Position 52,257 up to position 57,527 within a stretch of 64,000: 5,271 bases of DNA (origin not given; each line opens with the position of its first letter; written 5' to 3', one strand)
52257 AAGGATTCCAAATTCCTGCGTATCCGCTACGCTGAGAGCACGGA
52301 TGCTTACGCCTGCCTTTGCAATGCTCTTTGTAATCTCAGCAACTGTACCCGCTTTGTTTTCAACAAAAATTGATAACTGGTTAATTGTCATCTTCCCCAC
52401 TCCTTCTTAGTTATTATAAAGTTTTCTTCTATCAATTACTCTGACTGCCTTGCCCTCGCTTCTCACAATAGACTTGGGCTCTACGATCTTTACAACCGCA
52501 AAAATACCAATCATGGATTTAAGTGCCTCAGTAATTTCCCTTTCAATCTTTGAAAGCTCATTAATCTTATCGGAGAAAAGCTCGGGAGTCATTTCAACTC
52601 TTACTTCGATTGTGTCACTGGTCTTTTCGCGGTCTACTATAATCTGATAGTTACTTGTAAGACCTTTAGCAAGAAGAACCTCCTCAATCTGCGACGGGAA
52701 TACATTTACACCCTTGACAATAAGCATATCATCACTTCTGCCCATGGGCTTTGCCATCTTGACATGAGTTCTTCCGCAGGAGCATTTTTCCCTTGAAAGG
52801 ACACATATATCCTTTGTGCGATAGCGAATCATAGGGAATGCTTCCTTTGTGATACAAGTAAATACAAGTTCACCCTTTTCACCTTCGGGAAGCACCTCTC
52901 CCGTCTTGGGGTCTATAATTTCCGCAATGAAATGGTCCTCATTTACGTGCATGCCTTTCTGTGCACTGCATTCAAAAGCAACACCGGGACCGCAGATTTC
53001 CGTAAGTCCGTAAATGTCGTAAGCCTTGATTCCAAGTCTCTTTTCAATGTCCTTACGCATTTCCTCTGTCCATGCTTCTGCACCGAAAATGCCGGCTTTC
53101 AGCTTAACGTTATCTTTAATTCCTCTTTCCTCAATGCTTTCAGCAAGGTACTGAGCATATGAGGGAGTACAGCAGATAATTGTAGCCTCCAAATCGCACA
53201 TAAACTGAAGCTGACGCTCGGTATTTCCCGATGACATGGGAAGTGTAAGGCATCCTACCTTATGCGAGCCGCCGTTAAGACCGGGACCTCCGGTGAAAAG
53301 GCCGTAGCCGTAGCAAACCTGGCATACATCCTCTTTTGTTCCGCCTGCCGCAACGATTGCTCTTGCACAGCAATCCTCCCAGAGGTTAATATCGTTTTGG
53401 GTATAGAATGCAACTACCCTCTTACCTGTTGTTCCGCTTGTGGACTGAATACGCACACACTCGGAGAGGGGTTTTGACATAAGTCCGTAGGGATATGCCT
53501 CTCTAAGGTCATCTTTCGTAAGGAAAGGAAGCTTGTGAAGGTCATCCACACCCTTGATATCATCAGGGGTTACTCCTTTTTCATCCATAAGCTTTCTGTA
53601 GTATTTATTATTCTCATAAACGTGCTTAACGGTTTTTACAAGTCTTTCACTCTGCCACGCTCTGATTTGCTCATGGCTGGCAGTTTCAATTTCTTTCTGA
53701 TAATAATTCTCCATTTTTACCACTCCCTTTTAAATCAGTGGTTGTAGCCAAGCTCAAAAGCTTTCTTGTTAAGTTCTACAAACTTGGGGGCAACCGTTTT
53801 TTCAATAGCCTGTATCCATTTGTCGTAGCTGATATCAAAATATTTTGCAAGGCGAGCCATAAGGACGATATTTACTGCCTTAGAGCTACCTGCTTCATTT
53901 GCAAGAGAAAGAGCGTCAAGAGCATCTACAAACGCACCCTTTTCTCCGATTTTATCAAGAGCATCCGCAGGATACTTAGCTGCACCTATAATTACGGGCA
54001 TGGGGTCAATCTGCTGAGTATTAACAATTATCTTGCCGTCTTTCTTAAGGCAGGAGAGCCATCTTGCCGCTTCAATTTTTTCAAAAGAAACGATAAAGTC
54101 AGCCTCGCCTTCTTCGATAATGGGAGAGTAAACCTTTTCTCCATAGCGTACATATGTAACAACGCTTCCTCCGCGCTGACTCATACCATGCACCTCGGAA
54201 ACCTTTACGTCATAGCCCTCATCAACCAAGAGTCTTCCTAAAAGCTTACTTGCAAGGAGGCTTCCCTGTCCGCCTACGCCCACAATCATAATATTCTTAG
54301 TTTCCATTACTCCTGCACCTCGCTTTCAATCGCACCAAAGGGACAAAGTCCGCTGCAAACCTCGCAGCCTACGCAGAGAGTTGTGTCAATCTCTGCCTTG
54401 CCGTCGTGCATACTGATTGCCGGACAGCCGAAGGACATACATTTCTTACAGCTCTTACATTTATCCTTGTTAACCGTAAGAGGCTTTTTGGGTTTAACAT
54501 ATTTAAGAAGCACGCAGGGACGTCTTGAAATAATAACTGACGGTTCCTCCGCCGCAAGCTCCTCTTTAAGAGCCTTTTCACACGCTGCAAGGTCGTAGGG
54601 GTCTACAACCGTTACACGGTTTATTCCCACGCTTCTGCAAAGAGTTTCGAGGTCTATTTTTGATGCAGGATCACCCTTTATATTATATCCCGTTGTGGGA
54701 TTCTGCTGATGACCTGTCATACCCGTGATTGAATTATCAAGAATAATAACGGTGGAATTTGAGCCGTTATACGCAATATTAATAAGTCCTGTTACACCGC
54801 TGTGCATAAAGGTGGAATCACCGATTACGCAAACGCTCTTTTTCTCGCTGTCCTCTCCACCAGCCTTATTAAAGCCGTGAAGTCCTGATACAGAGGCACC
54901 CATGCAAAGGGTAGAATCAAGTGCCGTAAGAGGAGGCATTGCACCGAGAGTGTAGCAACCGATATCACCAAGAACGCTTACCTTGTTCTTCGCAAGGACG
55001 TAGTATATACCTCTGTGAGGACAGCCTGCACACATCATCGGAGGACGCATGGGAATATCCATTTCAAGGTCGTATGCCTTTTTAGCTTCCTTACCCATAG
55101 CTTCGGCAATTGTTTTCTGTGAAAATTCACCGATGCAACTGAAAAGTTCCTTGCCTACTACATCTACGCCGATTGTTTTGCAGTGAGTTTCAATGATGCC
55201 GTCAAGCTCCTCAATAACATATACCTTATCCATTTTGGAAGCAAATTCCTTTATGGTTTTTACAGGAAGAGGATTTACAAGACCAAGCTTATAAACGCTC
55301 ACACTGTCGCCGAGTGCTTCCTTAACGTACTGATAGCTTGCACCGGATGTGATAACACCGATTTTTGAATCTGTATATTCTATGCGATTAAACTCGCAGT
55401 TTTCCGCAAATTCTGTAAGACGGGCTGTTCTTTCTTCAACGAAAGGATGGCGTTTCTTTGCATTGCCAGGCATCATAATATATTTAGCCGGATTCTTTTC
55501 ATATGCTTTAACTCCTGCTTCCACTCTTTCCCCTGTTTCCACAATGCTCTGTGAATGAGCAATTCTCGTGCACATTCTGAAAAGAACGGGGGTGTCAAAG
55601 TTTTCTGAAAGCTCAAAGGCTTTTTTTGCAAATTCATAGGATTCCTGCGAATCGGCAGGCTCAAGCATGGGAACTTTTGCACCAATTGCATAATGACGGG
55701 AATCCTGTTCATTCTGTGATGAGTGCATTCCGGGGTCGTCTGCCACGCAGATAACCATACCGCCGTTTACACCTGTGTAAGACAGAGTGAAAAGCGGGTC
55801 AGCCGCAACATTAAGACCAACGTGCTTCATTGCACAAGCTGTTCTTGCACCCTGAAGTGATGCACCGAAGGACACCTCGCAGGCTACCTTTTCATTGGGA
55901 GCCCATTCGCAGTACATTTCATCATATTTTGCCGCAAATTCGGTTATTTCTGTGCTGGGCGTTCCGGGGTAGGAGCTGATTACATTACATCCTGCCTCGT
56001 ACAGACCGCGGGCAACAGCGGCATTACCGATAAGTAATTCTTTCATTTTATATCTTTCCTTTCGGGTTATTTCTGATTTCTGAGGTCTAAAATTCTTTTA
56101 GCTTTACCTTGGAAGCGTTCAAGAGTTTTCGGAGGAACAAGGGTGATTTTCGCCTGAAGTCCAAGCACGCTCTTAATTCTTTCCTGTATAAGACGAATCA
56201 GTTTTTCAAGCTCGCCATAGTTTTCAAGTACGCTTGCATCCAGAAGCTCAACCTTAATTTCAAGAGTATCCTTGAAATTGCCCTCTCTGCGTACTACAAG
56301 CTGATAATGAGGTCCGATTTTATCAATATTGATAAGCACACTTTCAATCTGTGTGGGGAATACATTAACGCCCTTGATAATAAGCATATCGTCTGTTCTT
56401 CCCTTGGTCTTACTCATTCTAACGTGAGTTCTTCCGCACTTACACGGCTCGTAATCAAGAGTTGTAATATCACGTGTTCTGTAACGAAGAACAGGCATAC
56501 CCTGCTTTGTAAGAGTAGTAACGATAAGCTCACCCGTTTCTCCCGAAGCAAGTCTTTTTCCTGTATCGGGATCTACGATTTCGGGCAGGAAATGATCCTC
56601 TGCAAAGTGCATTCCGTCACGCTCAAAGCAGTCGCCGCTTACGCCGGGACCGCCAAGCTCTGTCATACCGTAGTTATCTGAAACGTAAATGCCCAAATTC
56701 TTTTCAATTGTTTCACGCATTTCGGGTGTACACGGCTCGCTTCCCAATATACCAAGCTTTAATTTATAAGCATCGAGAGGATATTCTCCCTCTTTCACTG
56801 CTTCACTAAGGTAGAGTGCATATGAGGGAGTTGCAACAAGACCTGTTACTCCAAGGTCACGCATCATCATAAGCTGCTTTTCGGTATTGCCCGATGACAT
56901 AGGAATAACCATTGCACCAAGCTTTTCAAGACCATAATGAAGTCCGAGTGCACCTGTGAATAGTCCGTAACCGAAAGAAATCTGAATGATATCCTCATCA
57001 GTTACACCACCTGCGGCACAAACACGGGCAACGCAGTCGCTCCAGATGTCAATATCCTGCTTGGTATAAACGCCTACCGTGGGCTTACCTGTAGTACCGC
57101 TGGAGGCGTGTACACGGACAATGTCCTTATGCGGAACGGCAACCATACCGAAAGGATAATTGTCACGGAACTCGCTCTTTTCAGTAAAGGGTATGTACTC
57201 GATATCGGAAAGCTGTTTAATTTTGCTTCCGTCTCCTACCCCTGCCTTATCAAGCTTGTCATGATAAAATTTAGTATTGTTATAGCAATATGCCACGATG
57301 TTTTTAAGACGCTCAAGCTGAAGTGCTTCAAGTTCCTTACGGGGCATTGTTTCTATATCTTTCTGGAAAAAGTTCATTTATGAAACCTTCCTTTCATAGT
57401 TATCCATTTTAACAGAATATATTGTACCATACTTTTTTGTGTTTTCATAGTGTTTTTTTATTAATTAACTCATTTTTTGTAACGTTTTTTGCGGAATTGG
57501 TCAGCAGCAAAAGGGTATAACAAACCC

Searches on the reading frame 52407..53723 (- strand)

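Call 75: search_protein_families(library=pfam, proteins=[window:52407-53723:-], max_evalue=0.00001)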
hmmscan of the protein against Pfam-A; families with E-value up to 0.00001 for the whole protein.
window:52407-53723:- (438 aa): 3 families
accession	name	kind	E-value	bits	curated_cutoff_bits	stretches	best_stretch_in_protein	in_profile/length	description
PF14535.12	AMP-binding_C_2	-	1.4e-31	109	25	1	338-433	1-96/96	AMP-binding enzyme C-terminal domain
PF00501.34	AMP-binding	-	2.3e-15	56.7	29.9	1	59-288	151-374/384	AMP-binding enzyme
PF04443.18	LuxE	-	7.3e-08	32.1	24.9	1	225-329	267-373/391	Acyl-protein synthetase, LuxE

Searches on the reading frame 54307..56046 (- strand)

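Call 75: search_protein_families(library=pfam, proteins=[window:54307-56046:-], max_evalue=0.00001)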
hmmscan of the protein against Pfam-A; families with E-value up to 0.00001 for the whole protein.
window:54307-56046:- (579 aa): 3 families
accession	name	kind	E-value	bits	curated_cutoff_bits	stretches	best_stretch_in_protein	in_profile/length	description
PF02775.26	TPP_enzyme_C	-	1.4e-23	83.8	21.9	1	361-505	1-149/151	Thiamine pyrophosphate enzyme, C-terminal TPP binding domain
PF01855.24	POR_N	-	2.1e-14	54.3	27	1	14-187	2-184/231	Pyruvate flavodoxin/ferredoxin oxidoreductase, thiamine diP-bdg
PF00037.32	Fer4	-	1.7e-08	34.4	21.1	1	552-574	2-24/24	4Fe-4S binding domain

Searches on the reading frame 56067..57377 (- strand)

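Call 75: search_protein_families(library=pfam, proteins=[window:56067-57377:-], max_evalue=0.00001)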
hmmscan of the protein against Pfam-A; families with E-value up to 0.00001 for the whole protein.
window:56067-57377:- (436 aa): 2 families
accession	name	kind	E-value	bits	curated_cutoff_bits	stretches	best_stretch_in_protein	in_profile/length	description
PF14535.12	AMP-binding_C_2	-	7.5e-29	100.3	25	1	336-433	1-96/96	AMP-binding enzyme C-terminal domain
PF00501.34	AMP-binding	-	5.1e-16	58.9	29.9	1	55-287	126-375/384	AMP-binding enzyme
